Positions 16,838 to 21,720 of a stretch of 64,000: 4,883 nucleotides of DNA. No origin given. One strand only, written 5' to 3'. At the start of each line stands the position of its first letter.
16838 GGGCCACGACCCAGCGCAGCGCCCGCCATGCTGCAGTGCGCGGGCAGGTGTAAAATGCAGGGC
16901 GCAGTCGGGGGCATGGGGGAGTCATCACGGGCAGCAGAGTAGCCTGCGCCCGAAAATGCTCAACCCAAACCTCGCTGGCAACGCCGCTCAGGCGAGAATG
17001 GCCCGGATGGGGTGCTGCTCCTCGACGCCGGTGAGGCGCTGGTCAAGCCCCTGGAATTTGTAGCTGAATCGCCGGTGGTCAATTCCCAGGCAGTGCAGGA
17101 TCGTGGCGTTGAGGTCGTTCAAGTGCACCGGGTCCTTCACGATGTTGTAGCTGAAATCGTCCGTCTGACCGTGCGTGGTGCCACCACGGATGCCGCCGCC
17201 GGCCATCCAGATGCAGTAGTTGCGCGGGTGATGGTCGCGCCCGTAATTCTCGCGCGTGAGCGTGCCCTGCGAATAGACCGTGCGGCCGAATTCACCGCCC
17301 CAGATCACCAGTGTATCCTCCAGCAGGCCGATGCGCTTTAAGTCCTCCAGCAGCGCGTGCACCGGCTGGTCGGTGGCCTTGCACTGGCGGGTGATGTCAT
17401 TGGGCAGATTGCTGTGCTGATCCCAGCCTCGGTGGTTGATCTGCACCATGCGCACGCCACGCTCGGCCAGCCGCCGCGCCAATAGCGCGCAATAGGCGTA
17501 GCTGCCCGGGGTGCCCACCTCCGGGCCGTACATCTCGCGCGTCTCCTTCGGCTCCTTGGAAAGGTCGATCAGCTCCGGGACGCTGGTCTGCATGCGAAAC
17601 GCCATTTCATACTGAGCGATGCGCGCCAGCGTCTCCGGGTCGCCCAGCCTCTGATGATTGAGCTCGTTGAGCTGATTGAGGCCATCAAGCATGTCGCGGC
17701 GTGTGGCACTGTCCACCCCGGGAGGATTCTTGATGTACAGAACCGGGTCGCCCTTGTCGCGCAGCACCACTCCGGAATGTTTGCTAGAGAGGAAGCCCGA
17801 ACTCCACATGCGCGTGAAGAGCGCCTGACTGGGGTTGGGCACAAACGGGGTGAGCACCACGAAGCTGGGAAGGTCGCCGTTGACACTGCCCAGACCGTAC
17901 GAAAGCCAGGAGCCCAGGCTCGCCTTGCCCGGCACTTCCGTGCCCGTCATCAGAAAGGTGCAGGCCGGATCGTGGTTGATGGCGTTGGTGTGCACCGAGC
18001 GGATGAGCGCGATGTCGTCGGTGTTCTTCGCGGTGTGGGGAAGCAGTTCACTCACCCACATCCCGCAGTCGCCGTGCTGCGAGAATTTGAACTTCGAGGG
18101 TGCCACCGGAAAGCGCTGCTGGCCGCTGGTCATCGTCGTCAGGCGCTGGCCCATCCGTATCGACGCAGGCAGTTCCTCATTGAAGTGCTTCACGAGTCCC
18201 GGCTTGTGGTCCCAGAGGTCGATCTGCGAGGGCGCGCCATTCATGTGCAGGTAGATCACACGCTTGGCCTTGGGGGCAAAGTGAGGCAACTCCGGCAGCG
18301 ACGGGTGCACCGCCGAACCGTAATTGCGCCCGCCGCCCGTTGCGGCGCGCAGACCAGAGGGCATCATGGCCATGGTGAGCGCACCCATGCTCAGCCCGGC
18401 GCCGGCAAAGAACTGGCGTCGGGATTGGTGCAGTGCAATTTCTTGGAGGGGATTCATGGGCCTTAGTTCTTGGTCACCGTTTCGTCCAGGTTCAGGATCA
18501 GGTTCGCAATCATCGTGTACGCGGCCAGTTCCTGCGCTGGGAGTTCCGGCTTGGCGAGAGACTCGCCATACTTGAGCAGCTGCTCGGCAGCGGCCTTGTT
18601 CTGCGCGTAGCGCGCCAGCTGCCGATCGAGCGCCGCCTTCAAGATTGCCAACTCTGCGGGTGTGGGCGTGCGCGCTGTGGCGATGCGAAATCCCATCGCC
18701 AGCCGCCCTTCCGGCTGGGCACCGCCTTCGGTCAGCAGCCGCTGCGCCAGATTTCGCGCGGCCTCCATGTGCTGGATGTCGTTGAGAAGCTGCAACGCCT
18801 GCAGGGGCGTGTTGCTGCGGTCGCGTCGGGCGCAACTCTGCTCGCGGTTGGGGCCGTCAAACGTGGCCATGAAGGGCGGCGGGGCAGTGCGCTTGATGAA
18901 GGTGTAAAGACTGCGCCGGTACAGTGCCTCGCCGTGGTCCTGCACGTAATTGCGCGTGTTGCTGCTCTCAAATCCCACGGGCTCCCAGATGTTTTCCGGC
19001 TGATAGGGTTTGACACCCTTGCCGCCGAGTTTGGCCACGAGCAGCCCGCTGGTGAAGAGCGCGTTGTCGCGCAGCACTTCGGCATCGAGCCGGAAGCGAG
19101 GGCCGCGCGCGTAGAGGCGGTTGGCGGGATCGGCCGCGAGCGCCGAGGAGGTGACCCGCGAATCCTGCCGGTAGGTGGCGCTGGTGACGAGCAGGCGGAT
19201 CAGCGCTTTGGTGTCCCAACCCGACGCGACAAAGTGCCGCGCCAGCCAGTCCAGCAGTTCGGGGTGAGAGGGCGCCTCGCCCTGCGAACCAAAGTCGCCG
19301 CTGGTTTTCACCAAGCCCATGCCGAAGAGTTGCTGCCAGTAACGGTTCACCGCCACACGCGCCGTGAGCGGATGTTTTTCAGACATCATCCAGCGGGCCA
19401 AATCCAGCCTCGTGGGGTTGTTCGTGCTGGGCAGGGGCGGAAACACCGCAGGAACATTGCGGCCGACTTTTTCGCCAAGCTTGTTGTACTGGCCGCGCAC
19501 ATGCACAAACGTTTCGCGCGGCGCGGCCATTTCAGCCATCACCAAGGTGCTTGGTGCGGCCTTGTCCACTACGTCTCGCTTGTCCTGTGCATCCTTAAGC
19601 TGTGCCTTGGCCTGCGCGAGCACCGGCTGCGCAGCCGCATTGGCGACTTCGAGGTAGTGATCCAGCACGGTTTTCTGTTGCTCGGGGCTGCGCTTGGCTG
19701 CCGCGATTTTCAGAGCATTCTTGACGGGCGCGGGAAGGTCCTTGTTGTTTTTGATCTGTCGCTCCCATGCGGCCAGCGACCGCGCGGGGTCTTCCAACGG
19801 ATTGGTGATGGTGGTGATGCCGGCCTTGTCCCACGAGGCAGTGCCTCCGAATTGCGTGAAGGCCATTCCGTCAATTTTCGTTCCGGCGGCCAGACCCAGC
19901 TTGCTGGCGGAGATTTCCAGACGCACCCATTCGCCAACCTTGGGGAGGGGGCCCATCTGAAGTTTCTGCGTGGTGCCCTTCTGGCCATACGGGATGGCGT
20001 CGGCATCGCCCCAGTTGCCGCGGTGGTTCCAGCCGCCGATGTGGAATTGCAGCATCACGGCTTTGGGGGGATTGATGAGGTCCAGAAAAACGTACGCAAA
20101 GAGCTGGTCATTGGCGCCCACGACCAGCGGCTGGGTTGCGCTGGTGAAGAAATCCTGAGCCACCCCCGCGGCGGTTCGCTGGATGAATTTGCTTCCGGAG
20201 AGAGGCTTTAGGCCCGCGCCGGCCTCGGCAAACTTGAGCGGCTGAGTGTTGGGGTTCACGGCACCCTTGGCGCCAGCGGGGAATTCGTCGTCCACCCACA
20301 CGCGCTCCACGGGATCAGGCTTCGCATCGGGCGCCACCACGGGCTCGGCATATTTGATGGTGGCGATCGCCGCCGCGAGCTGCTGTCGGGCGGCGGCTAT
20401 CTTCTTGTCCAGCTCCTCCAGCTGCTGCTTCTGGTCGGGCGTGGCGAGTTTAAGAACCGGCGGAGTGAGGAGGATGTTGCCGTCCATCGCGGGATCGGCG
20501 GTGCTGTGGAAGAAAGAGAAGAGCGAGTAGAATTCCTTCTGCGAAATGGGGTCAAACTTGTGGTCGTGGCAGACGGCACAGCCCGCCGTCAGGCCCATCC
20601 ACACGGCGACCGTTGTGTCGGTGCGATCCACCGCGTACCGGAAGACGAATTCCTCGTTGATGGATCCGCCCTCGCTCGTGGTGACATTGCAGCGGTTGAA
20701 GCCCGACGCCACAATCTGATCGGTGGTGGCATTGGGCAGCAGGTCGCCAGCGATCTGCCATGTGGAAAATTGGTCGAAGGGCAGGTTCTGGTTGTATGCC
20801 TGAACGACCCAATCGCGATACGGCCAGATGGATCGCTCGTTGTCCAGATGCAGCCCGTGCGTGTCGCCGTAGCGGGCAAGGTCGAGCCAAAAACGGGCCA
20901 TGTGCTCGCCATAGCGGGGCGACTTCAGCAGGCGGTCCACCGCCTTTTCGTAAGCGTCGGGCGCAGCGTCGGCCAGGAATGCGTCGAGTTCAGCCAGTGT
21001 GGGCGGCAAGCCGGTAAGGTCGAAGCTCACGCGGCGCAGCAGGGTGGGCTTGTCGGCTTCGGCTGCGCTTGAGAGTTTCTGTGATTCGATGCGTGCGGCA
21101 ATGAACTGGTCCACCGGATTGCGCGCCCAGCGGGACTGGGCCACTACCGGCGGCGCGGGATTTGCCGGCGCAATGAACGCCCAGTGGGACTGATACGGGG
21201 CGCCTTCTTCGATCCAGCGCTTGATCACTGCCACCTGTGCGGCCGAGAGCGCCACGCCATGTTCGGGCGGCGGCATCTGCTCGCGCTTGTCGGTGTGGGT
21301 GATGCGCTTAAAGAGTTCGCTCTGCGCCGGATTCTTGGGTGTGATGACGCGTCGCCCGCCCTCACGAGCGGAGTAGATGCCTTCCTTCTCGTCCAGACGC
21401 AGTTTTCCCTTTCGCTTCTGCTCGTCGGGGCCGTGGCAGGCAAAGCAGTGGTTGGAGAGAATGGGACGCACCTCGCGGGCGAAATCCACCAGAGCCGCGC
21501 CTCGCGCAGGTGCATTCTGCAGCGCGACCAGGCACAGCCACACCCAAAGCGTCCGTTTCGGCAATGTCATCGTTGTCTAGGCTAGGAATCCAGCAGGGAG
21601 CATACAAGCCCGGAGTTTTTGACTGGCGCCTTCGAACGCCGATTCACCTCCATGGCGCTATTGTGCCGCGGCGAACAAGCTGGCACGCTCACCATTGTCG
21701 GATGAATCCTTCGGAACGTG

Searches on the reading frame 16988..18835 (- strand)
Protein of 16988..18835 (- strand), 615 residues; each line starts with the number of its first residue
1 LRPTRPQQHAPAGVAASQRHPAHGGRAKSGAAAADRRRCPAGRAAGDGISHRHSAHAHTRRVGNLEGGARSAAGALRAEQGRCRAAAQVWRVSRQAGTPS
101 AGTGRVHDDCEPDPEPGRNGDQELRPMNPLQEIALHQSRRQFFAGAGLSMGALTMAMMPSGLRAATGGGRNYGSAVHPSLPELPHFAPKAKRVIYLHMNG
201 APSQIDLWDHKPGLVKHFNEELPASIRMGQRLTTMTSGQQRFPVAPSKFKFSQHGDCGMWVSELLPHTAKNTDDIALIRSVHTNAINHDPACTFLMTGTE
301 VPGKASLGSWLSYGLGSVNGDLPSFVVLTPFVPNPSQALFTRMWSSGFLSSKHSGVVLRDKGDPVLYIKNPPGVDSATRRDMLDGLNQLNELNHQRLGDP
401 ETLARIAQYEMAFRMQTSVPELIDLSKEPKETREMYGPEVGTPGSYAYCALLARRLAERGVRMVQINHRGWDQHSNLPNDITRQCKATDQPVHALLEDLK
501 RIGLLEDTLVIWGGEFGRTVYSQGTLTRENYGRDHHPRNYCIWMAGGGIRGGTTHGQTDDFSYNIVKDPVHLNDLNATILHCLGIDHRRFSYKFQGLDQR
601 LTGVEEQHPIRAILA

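Call 88: search_protein_families(library=pfam, proteins=[window:16988-18835:-], max_evalue=0.00001)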
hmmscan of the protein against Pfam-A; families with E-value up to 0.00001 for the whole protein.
window:16988-18835:- (615 aa): 1 family
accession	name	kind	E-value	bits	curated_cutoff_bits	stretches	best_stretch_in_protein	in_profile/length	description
PF07394.17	DUF1501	-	1.7e-145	485.5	27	1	190-614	1-390/390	Protein of unknown function (DUF1501)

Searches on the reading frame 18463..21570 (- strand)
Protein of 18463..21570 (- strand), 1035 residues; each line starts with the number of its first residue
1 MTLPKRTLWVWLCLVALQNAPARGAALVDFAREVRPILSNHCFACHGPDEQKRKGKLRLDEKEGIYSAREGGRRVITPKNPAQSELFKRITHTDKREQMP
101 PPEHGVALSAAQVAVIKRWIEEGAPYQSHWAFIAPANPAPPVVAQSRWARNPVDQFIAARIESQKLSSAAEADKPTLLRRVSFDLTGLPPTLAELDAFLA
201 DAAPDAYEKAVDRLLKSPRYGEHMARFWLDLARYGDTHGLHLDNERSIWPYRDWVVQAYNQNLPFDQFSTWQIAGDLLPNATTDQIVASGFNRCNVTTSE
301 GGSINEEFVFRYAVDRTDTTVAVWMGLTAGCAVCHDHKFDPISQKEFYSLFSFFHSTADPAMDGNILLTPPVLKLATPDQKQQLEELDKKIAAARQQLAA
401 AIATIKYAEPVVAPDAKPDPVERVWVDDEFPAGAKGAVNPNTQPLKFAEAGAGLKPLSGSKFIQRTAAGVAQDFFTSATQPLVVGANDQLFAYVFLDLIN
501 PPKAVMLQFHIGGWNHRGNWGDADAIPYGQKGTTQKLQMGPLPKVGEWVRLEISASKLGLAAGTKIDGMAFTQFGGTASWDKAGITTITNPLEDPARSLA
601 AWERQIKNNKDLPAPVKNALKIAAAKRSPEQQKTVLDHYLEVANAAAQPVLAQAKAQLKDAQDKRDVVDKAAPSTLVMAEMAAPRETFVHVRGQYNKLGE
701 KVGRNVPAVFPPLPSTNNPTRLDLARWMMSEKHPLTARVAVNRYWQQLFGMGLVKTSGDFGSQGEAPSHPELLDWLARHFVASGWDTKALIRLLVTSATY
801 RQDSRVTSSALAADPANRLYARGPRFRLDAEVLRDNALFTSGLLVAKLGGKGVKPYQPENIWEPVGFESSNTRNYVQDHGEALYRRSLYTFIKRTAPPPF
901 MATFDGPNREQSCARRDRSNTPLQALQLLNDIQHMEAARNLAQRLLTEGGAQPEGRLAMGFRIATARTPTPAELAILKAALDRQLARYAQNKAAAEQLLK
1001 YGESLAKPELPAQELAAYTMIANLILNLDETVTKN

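Call 88: search_protein_families(library=pfam, proteins=[window:18463-21570:-], max_evalue=0.00001)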
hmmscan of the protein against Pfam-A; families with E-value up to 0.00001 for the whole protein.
window:18463-21570:- (1035 aa): 3 families
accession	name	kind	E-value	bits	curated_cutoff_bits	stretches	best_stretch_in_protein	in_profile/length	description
PF07587.16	PSD1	-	1.4e-100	336.2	28.5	1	720-980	1-243/244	Protein of unknown function (DUF1553)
PF07583.16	PSCyt2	-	9.6e-84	280.9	29.8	1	152-358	1-208/209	Protein of unknown function (DUF1549)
PF07635.16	PSCyt1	-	6e-17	62.4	22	1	42-103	1-59/59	Planctomycete cytochrome C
